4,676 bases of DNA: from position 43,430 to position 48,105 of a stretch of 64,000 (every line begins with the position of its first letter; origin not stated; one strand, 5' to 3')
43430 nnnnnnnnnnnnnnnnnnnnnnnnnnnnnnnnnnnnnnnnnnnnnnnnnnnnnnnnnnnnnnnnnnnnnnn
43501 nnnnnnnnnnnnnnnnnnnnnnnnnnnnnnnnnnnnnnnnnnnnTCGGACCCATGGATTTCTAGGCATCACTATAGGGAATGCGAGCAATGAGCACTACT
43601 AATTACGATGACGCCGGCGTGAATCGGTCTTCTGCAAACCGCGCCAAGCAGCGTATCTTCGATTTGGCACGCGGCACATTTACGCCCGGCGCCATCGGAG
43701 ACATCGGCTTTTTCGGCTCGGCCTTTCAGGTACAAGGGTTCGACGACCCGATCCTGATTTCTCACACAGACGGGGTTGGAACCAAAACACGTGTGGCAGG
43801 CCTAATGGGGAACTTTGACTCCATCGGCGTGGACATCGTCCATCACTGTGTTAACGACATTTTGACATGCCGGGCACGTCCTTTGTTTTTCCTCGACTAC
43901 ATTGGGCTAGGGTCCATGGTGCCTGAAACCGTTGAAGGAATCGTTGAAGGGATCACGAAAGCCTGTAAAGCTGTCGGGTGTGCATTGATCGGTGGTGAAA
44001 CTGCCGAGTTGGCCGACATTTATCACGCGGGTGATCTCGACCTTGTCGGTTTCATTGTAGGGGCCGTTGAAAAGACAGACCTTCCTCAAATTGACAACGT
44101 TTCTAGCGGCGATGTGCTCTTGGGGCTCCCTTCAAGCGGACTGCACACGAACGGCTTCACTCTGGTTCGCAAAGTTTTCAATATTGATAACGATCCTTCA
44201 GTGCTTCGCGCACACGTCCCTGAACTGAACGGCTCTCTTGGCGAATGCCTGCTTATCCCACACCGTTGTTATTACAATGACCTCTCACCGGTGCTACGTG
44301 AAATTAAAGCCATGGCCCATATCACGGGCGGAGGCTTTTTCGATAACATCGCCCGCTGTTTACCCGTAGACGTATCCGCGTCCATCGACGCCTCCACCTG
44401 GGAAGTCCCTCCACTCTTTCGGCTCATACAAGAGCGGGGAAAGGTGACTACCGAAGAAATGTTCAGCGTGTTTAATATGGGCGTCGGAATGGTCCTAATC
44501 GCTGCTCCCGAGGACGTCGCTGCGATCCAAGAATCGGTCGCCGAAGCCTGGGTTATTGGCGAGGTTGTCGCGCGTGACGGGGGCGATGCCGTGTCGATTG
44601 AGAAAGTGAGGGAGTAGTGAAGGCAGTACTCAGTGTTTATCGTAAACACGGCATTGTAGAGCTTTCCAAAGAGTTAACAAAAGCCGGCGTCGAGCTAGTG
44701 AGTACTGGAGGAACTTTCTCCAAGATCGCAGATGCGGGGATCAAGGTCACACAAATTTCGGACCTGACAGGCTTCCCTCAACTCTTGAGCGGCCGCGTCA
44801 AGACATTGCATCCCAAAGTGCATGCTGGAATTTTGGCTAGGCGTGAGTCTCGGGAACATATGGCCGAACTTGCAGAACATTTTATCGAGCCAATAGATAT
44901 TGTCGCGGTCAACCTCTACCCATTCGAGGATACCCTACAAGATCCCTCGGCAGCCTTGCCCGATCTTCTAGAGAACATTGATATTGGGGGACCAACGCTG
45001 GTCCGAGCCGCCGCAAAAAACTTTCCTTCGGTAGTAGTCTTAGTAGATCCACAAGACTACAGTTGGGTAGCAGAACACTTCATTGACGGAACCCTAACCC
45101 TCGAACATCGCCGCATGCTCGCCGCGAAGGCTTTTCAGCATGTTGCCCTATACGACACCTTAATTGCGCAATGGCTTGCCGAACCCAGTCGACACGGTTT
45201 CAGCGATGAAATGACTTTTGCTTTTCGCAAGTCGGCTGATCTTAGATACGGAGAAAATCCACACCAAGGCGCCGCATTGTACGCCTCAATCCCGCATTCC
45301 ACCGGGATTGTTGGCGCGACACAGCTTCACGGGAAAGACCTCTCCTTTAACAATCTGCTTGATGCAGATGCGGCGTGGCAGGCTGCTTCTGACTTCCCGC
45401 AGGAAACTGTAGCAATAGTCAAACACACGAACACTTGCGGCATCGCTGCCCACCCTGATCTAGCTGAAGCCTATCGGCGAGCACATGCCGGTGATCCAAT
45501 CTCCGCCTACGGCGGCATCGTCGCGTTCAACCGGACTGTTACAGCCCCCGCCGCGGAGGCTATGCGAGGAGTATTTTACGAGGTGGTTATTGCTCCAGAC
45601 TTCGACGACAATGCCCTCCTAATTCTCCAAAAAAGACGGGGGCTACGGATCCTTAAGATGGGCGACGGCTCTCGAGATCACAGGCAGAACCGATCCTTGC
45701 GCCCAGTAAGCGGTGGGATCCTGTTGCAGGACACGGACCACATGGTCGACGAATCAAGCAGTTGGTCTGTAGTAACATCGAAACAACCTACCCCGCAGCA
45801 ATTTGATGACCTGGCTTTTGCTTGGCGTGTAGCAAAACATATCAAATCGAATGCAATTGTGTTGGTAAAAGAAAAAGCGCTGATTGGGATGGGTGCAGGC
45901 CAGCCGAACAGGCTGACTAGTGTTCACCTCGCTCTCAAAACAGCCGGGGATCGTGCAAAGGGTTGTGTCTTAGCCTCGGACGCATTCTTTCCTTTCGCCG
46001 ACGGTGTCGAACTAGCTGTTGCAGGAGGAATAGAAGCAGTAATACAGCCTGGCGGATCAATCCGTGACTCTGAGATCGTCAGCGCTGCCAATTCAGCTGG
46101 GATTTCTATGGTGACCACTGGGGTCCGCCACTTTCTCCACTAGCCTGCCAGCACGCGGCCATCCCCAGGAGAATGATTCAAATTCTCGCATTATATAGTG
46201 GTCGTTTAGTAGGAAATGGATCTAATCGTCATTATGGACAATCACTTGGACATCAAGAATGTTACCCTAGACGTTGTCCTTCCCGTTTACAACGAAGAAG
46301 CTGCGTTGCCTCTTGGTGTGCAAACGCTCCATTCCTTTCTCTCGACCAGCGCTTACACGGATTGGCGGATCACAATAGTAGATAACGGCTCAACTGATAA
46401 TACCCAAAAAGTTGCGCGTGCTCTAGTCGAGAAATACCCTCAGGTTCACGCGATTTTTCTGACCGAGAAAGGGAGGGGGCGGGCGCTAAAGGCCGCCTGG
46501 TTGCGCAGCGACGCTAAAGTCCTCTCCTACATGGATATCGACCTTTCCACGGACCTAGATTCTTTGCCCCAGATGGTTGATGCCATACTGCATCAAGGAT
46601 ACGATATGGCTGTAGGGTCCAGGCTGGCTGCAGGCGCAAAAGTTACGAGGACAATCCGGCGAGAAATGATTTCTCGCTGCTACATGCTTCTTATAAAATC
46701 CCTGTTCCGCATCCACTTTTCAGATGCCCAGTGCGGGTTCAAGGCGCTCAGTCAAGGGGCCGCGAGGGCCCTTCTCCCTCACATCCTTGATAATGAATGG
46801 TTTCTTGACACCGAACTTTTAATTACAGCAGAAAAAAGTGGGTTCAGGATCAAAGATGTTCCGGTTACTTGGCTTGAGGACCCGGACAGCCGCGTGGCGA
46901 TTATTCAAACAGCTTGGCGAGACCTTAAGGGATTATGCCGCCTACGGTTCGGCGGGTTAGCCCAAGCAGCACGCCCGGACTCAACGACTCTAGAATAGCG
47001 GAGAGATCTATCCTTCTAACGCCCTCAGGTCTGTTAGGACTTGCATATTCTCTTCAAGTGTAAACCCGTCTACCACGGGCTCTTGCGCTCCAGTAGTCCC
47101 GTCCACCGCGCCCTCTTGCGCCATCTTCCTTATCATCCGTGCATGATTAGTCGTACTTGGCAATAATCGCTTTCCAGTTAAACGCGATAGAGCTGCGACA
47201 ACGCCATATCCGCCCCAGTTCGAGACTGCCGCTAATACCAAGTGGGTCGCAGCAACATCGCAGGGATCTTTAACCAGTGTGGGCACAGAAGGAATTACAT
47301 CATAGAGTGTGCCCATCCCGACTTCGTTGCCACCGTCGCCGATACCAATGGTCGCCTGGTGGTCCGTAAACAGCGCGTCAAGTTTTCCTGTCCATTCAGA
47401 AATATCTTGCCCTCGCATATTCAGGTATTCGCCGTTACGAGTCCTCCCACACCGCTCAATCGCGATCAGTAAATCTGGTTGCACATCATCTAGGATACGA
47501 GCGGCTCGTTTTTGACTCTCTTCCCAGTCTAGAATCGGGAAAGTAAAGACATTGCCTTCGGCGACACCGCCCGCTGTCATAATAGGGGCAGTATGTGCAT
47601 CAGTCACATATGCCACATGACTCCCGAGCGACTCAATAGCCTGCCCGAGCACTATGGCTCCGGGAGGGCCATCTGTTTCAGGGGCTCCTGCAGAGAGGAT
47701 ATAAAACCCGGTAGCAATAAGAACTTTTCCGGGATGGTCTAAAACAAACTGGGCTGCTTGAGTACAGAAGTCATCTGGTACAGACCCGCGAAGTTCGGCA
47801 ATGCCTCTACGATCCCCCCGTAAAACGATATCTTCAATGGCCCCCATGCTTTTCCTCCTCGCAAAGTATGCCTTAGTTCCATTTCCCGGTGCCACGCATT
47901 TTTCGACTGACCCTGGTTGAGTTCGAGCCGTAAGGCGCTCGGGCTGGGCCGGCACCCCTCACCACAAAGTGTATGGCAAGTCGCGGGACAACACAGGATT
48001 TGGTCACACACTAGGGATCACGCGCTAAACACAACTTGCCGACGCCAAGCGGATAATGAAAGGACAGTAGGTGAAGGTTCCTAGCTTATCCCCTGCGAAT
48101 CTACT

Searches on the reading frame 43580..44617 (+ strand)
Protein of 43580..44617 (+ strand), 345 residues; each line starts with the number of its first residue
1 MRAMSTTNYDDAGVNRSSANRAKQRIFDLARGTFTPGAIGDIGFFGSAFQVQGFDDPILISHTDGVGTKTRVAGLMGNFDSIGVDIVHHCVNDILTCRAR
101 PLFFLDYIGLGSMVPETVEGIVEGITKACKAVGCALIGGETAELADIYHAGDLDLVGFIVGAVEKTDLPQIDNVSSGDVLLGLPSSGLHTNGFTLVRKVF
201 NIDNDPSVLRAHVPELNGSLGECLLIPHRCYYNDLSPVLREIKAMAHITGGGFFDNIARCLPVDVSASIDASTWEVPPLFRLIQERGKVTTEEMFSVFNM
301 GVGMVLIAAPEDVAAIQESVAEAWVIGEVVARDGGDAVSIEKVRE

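Call 36: search_protein_families(library=pfam, proteins=[window:43580-44617:+], max_evalue=0.00001)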
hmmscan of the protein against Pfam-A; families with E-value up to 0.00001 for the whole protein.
window:43580-44617:+ (345 aa): 2 families
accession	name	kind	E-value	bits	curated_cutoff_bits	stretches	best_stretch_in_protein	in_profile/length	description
PF02769.27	AIRS_C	-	8.5e-30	104.4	23.1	1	176-336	2-152/156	AIR synthase related protein, C-terminal domain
PF00586.29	AIRS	-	1.2e-21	77.7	24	1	59-163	15-112/112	AIR synthase related protein, N-terminal domain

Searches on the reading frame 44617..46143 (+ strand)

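Call 36: search_protein_families(library=pfam, proteins=[window:44617-46143:+], max_evalue=0.00001)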
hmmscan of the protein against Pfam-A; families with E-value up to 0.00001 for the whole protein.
window:44617-46143:+ (508 aa): 2 families
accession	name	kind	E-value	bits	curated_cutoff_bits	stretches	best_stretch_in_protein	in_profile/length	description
PF01808.24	AICARFT_IMPCHas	-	1.4e-116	389.7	25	1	132-441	1-310/311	AICARFT/IMPCHase bienzyme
PF02142.27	MGS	-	3e-19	69.4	24.1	1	12-127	1-94/94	MGS-like domain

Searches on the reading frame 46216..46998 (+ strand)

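Call 36: search_protein_families(library=pfam, proteins=[window:46216-46998:+], max_evalue=0.00001)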
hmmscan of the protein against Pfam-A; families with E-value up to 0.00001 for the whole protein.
window:46216-46998:+ (260 aa): 1 family
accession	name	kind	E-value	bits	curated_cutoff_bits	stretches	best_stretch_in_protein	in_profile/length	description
PF00535.33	Glycos_transf_2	-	6.3e-26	91.7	23.3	1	20-185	2-166/168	Glycosyl transferase family 2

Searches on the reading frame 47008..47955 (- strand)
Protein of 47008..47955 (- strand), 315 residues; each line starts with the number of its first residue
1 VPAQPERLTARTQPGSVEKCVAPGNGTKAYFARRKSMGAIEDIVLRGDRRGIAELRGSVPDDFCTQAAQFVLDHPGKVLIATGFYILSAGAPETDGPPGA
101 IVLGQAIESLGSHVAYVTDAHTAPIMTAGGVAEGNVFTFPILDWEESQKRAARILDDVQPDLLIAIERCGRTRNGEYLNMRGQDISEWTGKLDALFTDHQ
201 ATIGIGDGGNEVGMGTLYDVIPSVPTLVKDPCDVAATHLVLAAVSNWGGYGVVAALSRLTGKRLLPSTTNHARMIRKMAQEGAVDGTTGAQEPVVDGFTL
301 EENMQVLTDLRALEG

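Call 36: search_protein_families(library=pfam, proteins=[window:47008-47955:-], max_evalue=0.00001)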
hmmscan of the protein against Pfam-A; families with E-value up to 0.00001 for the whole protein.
window:47008-47955:- (315 aa): 1 family
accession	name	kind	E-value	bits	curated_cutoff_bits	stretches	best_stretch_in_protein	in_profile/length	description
PF14336.11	GLUCM-like_C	-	2.3e-76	257.5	27.9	1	55-311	14-291/291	D-glutamate cyclase-like, C-terminal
